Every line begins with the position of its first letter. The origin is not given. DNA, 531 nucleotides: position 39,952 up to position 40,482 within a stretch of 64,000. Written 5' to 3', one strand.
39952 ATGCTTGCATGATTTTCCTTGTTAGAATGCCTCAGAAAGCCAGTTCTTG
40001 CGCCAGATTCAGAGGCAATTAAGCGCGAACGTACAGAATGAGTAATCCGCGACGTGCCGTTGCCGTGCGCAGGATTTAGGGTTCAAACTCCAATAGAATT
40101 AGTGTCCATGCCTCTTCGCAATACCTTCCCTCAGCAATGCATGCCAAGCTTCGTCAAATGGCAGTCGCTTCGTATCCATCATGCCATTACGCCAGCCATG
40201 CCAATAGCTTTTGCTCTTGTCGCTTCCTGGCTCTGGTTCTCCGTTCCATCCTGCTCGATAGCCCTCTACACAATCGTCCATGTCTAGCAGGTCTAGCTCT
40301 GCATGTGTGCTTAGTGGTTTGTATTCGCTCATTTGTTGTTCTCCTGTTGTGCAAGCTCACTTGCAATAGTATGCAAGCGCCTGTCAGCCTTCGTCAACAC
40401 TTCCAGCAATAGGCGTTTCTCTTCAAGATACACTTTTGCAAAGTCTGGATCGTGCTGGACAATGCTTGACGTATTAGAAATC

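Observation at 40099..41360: Stringent-response / ribosome-targeting cluster: small alarmone hydrolase flanked by two RMF-like small proteins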

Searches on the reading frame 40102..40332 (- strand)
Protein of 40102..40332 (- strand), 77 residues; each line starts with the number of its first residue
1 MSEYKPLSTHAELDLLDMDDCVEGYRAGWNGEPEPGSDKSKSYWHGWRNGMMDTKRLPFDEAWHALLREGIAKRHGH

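Call 3: search_protein_families(library=pfam, proteins=[window:40102-40332:-], max_evalue=1)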
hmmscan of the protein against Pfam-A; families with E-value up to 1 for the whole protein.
window:40102-40332:- (77 aa): 0 families

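Call 4: search_protein_families(library=phrogs, proteins=[window:40102-40332:-], max_evalue=0.01)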
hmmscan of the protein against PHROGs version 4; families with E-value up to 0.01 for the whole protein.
window:40102-40332:- (77 aa): 2 families
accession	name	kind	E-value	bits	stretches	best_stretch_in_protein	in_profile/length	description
phrog_4460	-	unknown function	1.3e-10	41.9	1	10-73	3-65/68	-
phrog_12505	-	unknown function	0.0027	18.6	1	20-62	16-56/83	-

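Call 6: search_protein_families(library=ncbifam, proteins=[window:40102-40332:-], max_evalue=1)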
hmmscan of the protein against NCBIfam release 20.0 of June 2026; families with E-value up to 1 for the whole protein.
window:40102-40332:- (77 aa): 0 families

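Call 10: search_dna_similar(query=window:40102-40332:-, collection=phages, mode=protein, max_rows=30, max_evalue=0.01)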
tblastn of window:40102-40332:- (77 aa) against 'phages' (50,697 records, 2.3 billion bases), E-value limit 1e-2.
Records with a match: 151; places in all: 151; records where one place covers at least 80% of the query: 151.
Best place of each record, by identity: <60% 151.
By first word of the organism name: Salmonella 122; Escherichia 14; Serratia 7; Erwinia 4; Alcaligenes 1; Caulobacter 1; Enterococcus 1; Pseudomonas 1.
By host as written in the record: Salmonella enterica 22; - 20; Salmonella enterica subsp. enterica serovar Enteritidis PT1 19; Salmonella enterica subsp. enterica serovar Typhimurium 12; Escherichia coli O157:H7 9; Salmonella enterica serovar Typhimurium 6; Salmonella enterica subsp. enterica serovar Enteritidis 5; Serratia sp. 4; and 38 more.
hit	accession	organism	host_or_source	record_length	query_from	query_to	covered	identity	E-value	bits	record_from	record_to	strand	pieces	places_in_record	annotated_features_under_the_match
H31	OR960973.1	Alcaligenes phage CASP1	Alcaligenes faecalis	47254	1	76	99%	55.7%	1e-19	86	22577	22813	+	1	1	hypothetical protein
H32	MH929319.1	Serratia phage vB_SmaA_3M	Serratia marcescens 2170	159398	2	76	97%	38.2%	1e-5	47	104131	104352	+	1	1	hypothetical protein | putative DNA primase subunit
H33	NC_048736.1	Serratia phage vB_SmaA_3M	Serratia marcescens 2170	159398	2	76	97%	38.2%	1e-5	47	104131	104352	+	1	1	hypothetical protein | DNA primase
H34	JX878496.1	Serratia phage phiMAM1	Serratia sp.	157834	2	76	97%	38.2%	1e-5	46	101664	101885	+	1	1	hypothetical protein | DNA primase subunit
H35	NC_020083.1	Serratia phage phiMAM1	Serratia sp.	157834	2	76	97%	38.2%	1e-5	46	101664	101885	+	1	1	hypothetical protein | DNA primase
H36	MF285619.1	Serratia phage 2050H1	Serratia marcescens wk2050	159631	2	76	97%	38.2%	1e-5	46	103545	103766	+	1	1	hypothetical protein | DNA primase subunit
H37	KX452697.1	Serratia phage KNP4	Serratia sp.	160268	2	76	97%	38.2%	1e-5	46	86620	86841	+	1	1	record has no annotation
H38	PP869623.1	Serratia phage Kevin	Serratia sp.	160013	4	76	95%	36.5%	2e-5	46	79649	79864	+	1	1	hypothetical protein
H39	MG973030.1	Erwinia phage vB_EamM-Bue1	Erwinia amylovora CFBP 1430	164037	1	66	86%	39.4%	6e-5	44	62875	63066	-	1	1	hypothetical protein | DNA primase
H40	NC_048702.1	Erwinia phage vB_EamM-Bue1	Erwinia amylovora CFBP 1430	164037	1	66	86%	39.4%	6e-5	44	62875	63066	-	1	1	hypothetical protein | DNA primase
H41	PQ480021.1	Caulobacter phage DMCA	Caulobacter vibrioides CB15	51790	7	68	81%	41.5%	1e-5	46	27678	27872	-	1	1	hypothetical protein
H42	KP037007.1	Erwinia phage phiEa2809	Erwinia amylovora 1/79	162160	1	66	86%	37.9%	2e-4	43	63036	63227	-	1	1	hypothetical protein | DNA primase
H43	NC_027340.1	Erwinia phage phiEa2809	Erwinia amylovora 1/79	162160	1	66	86%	37.9%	2e-4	43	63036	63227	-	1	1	hypothetical protein | DNA primase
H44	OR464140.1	Salmonella phage CRW-SP2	Salmonella enterica subsp. enterica ...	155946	5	73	90%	34.8%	1e-3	41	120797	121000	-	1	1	hypothetical protein | DNA primase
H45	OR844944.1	Enterococcus phage Efm 3-10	Enterococcus faecium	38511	12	74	82%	36.5%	7e-4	41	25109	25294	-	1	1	record has no annotation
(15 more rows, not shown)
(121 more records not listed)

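Call 11: get_annotated_region(hit=H31, flank=4000)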
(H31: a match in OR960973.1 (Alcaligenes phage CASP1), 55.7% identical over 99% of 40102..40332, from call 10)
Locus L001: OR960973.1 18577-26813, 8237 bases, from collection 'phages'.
description: Alcaligenes phage CASP1, complete genome.
organism: Alcaligenes phage CASP1 (NCBI taxid 3104531)
taxonomy: Viruses; Duplodnaviria; Heunggongvirae; Uroviricota; Caudoviricetes
host: Alcaligenes faecalis; source: soil; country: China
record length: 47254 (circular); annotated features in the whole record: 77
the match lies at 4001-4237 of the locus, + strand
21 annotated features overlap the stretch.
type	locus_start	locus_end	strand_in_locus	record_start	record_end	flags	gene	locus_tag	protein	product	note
CDS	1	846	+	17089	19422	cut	-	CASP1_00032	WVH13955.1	hypothetical protein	-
CDS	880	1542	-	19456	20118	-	-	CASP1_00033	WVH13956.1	hypothetical protein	-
CDS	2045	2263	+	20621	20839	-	-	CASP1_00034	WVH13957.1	hypothetical protein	-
CDS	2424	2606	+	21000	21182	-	-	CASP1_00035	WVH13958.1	hypothetical protein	-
CDS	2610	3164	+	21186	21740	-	-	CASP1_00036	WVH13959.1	hypothetical protein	-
CDS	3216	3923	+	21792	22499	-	-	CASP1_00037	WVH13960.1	hypothetical protein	-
CDS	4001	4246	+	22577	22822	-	-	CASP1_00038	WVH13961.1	hypothetical protein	-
CDS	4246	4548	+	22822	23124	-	-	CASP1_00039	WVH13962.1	hypothetical protein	-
CDS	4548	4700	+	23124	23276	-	-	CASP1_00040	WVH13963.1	hypothetical protein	-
CDS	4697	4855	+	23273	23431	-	-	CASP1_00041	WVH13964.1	hypothetical protein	-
CDS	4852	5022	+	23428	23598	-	-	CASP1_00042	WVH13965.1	hypothetical protein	-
CDS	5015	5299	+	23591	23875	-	-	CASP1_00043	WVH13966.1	hypothetical protein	-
CDS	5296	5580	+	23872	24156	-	-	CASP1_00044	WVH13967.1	hypothetical protein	-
CDS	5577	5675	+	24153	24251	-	-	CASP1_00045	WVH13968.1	hypothetical protein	-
tRNA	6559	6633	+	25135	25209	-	-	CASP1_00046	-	tRNA-Met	-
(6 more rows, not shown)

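Call 13: find_homologous_proteins(query=window:40102-40332:-, max_evalue=0.001)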
Query window:40102-40332:- (77 aa): 101 proteins with E <= 0.001 among 101 candidates.
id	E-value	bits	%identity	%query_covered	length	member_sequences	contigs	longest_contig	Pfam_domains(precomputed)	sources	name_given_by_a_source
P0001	7.0e-49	181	100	100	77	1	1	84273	-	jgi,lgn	jgi:hypothetical protein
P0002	1.5e-35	138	81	100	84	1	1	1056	-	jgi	jgi:ribosome modulation factor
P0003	5.5e-30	121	81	77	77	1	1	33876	-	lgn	-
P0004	3.7e-28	115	69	100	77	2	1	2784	-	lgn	-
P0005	2.1e-27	112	69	100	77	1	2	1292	-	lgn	-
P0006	2.7e-27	112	69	100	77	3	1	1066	-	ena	-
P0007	3.1e-27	112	65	100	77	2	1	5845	-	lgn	-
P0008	4.1e-27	112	66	99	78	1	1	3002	-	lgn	-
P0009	4.2e-27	111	65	100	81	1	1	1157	-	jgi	jgi:hypothetical protein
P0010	6.2e-27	111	68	100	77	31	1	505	-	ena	-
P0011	8.6e-27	110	65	100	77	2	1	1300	-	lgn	-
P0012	1.1e-26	110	65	100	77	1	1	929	-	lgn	-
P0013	2.3e-26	109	65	100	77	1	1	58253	-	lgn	-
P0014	2.8e-26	109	64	100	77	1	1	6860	-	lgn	-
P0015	3.2e-26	109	65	100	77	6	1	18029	-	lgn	-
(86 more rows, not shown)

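Call 16: search_protein_families(library=pfam, alignment_id=A1, max_evalue=1)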
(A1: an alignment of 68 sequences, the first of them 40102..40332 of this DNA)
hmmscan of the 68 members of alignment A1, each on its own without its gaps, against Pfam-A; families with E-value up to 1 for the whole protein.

A. member 1, window:40102-40332:- (77 aa): 0 families

B. families by the number of members that match (of 68 scanned): 6 families
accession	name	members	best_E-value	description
PF04957.18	RMF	12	0.012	Ribosome modulation factor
PF00738.24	Polyhedrin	1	0.032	Polyhedrin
PF00395.25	SLH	1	0.054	S-layer homology domain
PF08980.16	DUF1883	1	0.11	Domain of unknown function (DUF1883)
PF03420.18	Peptidase_S77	1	0.16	Prohead core protein serine protease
PF01476.26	LysM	1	0.2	LysM domain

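Call 17: search_protein_families(library=ncbifam, alignment_id=A1, max_evalue=1)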
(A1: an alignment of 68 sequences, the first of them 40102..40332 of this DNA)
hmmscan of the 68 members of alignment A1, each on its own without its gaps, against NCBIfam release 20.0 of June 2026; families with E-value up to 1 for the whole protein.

A. member 1, window:40102-40332:- (77 aa): 0 families

B. families by the number of members that match (of 68 scanned): 3 families
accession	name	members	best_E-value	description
NF011162.1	PRK14563.1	12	0.00085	ribosome modulation factor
NF049856.1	Alvin2107_sulfur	1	0.0033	Alvin_2107 family globule sulfur oxidation protein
NF007409.0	PRK09945.1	1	0.092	hypothetical protein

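Call 18: search_solved_structures(query=A1, max_evalue=10, show_alignments=3)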
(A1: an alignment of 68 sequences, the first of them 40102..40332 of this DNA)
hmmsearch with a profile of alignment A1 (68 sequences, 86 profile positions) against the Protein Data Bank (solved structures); distinct sequences matched with E-value up to 10: 1.
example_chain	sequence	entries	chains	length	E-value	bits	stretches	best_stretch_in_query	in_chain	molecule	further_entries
6h4n_v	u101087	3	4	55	0.57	13.3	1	27-60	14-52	Ribosome modulation factor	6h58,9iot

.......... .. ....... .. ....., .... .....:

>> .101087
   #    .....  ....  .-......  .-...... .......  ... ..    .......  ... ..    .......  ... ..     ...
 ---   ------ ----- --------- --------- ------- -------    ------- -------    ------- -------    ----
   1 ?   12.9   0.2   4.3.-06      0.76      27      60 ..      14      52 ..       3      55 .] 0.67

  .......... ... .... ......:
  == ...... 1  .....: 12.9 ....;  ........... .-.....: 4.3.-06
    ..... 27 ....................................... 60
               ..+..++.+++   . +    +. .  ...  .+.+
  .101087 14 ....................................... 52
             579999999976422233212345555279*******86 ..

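Call 24: find_encoding_contigs(protein=P0013, flank=4000, max_places=2)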
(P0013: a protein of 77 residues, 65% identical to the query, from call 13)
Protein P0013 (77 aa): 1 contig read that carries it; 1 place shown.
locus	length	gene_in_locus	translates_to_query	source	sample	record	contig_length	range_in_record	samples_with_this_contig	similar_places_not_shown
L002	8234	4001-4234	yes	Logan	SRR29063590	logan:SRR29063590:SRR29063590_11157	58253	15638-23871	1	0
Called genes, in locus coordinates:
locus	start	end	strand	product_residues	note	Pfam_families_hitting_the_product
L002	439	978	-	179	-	-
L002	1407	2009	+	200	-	-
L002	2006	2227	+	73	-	-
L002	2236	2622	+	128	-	-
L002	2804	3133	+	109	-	-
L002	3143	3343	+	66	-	-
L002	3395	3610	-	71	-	-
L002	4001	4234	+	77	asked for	-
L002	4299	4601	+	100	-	PF16786:RecA_dep_nuc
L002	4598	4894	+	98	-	-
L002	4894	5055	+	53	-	-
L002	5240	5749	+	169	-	-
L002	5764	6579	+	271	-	PF07120:DUF1376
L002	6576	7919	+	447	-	PF00772:DnaB, PF20307:divDNAB (faint), PF13481:AAA_25, PF03796:DnaB_C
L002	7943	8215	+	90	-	-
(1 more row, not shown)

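Call 25: find_encoding_contigs(protein=P0003, flank=4000, max_places=2)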
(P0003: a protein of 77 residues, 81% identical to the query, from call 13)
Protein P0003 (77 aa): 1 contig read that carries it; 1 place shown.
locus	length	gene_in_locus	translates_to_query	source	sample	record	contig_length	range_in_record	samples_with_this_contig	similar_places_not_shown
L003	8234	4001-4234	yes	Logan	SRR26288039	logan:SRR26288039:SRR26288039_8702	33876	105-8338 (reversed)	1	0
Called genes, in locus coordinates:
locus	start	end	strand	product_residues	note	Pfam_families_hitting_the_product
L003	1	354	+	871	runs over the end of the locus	PF01555:N6_N4_Mtase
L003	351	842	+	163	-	-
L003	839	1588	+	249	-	PF01695:IstB_IS21, PF00308:Bac_DnaA, PF00004:AAA (weak)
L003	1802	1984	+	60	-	-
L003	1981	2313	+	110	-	-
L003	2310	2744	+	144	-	PF05866:RusA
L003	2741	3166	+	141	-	-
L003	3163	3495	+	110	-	-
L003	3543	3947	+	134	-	-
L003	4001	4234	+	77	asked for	-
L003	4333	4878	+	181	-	-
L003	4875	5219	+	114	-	-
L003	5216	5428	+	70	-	-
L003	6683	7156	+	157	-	PF09669:Phage_pRha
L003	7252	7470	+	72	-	-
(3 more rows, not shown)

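Call 26: find_related_loci(query=A1, collection=viral_contigs, flank=6000)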
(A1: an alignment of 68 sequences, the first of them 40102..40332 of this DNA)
Query A1 (77 aa) in viral_contigs; peptide patterns used: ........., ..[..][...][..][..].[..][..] (x = any residue, [..] = any of these).
157 stretches matched a pattern; 79 encode a relative of the query (tblastn E <= 1e-3); 79 distinct loci.
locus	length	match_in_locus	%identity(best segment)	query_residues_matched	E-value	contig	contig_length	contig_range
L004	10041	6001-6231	64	1-77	5e-29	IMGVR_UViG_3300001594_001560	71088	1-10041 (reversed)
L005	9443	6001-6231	61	1-77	5e-28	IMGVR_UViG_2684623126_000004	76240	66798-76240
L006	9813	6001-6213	69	1-71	3e-28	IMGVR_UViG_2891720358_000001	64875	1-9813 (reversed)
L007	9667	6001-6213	69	1-71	5e-28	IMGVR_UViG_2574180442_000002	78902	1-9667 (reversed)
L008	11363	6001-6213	69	1-71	8e-28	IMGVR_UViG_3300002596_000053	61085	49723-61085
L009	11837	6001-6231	60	1-77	1e-27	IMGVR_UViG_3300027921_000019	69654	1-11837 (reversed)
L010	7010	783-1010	59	1-76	2e-27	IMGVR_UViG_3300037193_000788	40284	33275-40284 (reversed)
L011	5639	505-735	56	1-77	9e-25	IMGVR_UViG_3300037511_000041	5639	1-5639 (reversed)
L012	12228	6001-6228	55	1-76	3e-24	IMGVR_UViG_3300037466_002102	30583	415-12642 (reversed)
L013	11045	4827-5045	51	1-73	2e-23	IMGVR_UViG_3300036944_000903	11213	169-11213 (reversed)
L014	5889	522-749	53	1-76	8e-23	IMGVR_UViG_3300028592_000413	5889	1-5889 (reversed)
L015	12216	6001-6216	51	1-72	9e-23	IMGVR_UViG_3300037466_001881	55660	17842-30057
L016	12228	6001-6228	53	1-76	3e-22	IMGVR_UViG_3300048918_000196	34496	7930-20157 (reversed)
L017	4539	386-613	50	1-76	4e-22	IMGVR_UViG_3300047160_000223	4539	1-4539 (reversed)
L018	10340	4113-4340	53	1-76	3e-22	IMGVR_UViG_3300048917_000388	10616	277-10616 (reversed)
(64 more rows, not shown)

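Call 42: predict_structure(alignment_id=A1)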
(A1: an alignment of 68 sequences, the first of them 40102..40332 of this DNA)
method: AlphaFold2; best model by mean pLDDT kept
length: 77 residues; sequences in the alignment: 68
mean_pLDDT: 84.1   pTM: 0.72
mean pLDDT of the five models: 84.1, 82.7, 81.5, 81.0, 73.9
residues with pLDDT >= 90: 31; 70-90: 38; 50-70: 6; < 50: 2
segments of 3 or more residues with pLDDT < 50: none
pLDDT, mean of each block of 10 residues (from residue 1): 73 87 94 88 92 89 81 63
secondary structure, 60 per line:
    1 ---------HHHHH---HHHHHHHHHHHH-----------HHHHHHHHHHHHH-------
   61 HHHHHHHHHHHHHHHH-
elements in order: H10-14 H18-29 H41-53 H61-76

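Call 44: fold_search(model_id=the predicted structure, library=pdb)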
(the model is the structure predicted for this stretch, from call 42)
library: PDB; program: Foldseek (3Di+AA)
matches with E <= 10: 38; with E <= 0.001: 0
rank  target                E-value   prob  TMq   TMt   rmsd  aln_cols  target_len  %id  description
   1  2jrm_MODEL_1_A        1.2e+00  0.23  0.35  0.43   5.1        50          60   28  Solution NMR structure of ribosome modulation factor VP1593 from Vibrio parahaemolyticus. Northeast Structural (released 2007-07-17)
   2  4nsm                  1.5e+00  0.06  0.21  0.22  11.4        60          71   18  crystal structure of the streptococcal collagen-like protein 2 globular domain from invasive M3-type group A Streptococc (released 2013-12-25)
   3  3tjy                  2.9e+00  0.08  0.31  0.31   7.8        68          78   16  Structure of the Pto-binding domain of HopPmaL generated by limited chymotrypsin digestion (released 2011-09-14)
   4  6uk3_A                3.6e+00  0.05  0.29  0.07   7.4        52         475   17  Crystal Structure of S-adenosyl-L-homocysteine hydrolase from Acanthamoeba castellanii with bound NAD and Adenosine (released 2019-10-16)
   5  5j43_B                3.6e+00  0.03  0.23  0.19  10.4        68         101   19  CdiA-CT from uropathogenic Escherichia coli in complex with CysK (released 2016-07-27)
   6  9hqd_A                4.3e+00  0.13  0.35  0.11   4.0        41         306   17  T-Muurolol Synthase from Roseiflexus castenholzii (TmS) in complex with 2,3-DHFPP [P2(1)2(1)2(1)] (released 2025-12-24)
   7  9hqm_B                5.3e+00  0.11  0.35  0.11   5.0        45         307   20  T-Muurolol Synthase from Roseiflexus castenholzii (TmS) in complex with FSPP (released 2025-12-24)
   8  6kf8_C                5.6e+00  0.02  0.21  0.19   7.6        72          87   12  OsACBP2 in complex with C18:3-CoA (released 2020-10-21)
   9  5n6y_C                6.8e+00  0.05  0.32  0.24   9.4        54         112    9  Azotobacter vinelandii vanadium nitrogenase (released 2017-07-26)
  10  9hr3_B                7.3e+00  0.09  0.35  0.11   4.1        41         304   17  T-Muurolol Synthase from Roseiflexus castenholzii (TmS) in complex with converted 6,7-DHFPP (compound 3+) (released 2025-12-24)
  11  4abm_C                7.3e+00  0.02  0.25  0.25  10.1        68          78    7  Crystal Structure of CHMP4B hairpin (released 2012-05-09)
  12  3hgl                  7.8e+00  0.04  0.30  0.29   7.9        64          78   17  crystal of AvrPtoB 121-205 (released 2009-06-23)
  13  3dhy_B                7.8e+00  0.02  0.23  0.06   7.3        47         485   15  Crystal Structures of Mycobacterium tuberculosis S-Adenosyl-L-Homocysteine Hydrolase in Ternary Complex with Substrate (released 2008-09-09)
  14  8fq1_A                7.8e+00  0.02  0.22  0.12  12.0        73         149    7  GluA2 flip Q isoform of AMPA receptor in complex with gain-of-function TARP gamma2, with 150mM CaCl2, 330uM CTZ, and 1 (released 2024-02-28)
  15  9hqm_A                8.3e+00  0.08  0.36  0.11   5.0        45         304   20  T-Muurolol Synthase from Roseiflexus castenholzii (TmS) in complex with FSPP (released 2025-12-24)
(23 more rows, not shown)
